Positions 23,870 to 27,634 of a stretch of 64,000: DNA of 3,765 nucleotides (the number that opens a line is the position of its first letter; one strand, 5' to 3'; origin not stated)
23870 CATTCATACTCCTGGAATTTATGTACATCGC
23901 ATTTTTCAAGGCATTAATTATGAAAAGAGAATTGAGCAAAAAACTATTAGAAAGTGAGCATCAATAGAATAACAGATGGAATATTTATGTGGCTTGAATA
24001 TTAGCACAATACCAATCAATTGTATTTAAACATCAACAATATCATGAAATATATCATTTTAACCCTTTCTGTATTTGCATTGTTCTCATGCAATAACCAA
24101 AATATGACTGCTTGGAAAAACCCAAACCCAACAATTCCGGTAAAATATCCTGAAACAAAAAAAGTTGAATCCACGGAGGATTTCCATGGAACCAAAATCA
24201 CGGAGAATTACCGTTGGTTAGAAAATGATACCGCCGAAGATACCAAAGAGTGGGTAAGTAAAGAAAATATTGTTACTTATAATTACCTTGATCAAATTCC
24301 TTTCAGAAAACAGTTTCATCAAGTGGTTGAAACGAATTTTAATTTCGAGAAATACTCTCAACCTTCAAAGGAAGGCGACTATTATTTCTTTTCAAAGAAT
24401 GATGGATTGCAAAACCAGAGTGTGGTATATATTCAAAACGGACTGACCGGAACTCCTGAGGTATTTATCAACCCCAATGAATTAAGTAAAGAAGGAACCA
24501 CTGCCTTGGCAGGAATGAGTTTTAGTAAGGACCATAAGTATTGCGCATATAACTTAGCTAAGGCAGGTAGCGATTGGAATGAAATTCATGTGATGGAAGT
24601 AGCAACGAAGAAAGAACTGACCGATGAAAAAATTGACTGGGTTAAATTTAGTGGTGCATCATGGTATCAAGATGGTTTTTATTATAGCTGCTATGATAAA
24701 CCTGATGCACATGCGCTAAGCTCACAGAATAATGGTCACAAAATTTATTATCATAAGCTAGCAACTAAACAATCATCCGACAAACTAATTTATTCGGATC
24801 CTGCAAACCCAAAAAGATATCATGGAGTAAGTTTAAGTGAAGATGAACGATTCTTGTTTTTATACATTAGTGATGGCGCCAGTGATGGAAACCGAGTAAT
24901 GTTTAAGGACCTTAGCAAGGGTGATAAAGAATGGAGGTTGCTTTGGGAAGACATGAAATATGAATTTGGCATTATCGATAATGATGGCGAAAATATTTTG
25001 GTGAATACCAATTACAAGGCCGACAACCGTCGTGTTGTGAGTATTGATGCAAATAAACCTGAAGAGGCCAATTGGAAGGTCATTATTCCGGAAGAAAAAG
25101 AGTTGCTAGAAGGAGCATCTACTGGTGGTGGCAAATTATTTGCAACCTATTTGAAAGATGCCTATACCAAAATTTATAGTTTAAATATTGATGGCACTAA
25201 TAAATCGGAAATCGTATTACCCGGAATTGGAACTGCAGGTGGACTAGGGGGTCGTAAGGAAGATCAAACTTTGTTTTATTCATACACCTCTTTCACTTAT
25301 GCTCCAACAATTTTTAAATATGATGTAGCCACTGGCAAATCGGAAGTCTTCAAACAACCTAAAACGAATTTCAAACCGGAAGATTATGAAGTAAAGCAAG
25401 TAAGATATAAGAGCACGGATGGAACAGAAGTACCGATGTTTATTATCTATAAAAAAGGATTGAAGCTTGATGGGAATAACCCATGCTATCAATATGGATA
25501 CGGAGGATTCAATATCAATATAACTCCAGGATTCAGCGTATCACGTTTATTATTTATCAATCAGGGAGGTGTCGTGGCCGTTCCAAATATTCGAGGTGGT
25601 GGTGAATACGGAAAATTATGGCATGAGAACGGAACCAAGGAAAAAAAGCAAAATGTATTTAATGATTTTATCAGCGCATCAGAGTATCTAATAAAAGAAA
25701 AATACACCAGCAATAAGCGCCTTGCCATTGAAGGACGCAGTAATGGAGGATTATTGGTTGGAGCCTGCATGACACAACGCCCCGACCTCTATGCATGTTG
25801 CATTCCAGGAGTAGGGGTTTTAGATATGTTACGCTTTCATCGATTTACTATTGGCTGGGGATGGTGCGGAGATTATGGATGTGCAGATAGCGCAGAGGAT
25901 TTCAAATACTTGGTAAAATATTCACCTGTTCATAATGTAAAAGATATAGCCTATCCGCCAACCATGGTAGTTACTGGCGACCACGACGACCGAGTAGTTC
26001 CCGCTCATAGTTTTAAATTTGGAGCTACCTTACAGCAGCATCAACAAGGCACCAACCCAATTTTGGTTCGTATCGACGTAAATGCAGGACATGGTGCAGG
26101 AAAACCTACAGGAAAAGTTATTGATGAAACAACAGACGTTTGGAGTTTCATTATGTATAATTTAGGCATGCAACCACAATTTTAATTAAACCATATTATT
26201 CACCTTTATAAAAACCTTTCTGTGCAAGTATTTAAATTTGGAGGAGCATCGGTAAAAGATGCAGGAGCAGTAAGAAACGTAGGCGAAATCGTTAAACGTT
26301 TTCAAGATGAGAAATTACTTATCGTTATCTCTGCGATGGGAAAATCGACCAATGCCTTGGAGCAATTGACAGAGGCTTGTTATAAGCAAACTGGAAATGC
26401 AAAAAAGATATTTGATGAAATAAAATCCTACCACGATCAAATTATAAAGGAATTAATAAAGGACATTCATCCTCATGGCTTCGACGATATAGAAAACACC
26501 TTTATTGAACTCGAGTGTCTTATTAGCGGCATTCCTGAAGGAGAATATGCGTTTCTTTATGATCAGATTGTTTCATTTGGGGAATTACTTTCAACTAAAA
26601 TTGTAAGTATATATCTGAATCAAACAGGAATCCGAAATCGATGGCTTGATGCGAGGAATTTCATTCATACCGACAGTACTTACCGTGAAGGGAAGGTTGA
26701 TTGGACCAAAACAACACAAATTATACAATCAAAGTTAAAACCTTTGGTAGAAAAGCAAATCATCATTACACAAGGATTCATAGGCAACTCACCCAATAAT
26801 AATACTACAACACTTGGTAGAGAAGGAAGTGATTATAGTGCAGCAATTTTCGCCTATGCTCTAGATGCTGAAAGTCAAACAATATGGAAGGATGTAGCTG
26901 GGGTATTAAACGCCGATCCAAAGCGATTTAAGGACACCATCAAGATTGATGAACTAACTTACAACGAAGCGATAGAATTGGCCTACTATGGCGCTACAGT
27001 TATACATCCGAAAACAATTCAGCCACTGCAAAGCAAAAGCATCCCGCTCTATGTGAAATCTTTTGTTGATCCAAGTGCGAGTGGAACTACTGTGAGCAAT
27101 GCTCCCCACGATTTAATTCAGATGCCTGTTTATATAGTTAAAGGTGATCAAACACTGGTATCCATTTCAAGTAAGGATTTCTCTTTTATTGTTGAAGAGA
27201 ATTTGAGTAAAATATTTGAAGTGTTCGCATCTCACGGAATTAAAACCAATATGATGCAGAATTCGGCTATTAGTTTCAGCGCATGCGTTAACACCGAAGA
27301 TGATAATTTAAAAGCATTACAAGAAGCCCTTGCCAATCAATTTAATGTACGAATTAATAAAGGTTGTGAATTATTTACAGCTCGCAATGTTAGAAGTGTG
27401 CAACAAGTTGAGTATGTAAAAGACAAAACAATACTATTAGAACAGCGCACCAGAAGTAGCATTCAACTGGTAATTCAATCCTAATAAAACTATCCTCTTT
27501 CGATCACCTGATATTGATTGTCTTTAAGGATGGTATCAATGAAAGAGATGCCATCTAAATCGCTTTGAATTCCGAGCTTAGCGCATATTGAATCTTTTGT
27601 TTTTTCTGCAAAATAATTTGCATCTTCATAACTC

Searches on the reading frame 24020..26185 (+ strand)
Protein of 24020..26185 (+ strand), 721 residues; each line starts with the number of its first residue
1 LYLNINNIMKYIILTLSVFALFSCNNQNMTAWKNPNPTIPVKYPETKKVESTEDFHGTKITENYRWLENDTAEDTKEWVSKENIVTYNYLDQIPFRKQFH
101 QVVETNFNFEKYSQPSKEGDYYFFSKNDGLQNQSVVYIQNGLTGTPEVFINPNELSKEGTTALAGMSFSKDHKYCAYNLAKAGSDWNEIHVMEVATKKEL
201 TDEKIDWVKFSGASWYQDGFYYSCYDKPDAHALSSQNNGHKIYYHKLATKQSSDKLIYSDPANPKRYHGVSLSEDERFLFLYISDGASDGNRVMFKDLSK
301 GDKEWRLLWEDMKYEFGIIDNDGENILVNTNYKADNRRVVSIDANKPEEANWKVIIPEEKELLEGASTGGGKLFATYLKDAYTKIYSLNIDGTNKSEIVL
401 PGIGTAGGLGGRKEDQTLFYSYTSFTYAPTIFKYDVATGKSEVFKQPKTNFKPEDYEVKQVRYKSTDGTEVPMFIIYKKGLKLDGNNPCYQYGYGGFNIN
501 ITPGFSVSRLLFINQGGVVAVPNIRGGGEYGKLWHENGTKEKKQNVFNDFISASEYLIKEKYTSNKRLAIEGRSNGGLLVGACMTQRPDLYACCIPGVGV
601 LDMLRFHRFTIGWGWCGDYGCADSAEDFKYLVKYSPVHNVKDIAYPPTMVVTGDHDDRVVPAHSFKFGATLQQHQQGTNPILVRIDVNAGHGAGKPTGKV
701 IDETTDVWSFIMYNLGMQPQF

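Call 49: search_protein_families(library=pfam, proteins=[window:24020-26185:+], max_evalue=0.001)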
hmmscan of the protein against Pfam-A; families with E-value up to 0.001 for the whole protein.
window:24020-26185:+ (721 aa): 2 families
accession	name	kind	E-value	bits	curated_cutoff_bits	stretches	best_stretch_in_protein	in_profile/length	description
PF02897.21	Peptidase_S9_N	-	9.3e-114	380.8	24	1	44-446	1-413/414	Prolyl oligopeptidase, N-terminal beta-propeller domain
PF00326.27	Peptidase_S9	-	1.1e-62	211.8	22.6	1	505-717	3-212/213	Prolyl oligopeptidase family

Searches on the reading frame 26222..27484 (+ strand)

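Call 49: search_protein_families(library=pfam, proteins=[window:26222-27484:+], max_evalue=0.001)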
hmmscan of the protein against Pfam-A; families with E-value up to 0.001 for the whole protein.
window:26222-27484:+ (420 aa): 1 family
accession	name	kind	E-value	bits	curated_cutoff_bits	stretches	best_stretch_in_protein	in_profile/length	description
PF00696.33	AA_kinase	-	8.8e-43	147.1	24.9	1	2-280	3-234/234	Amino acid kinase family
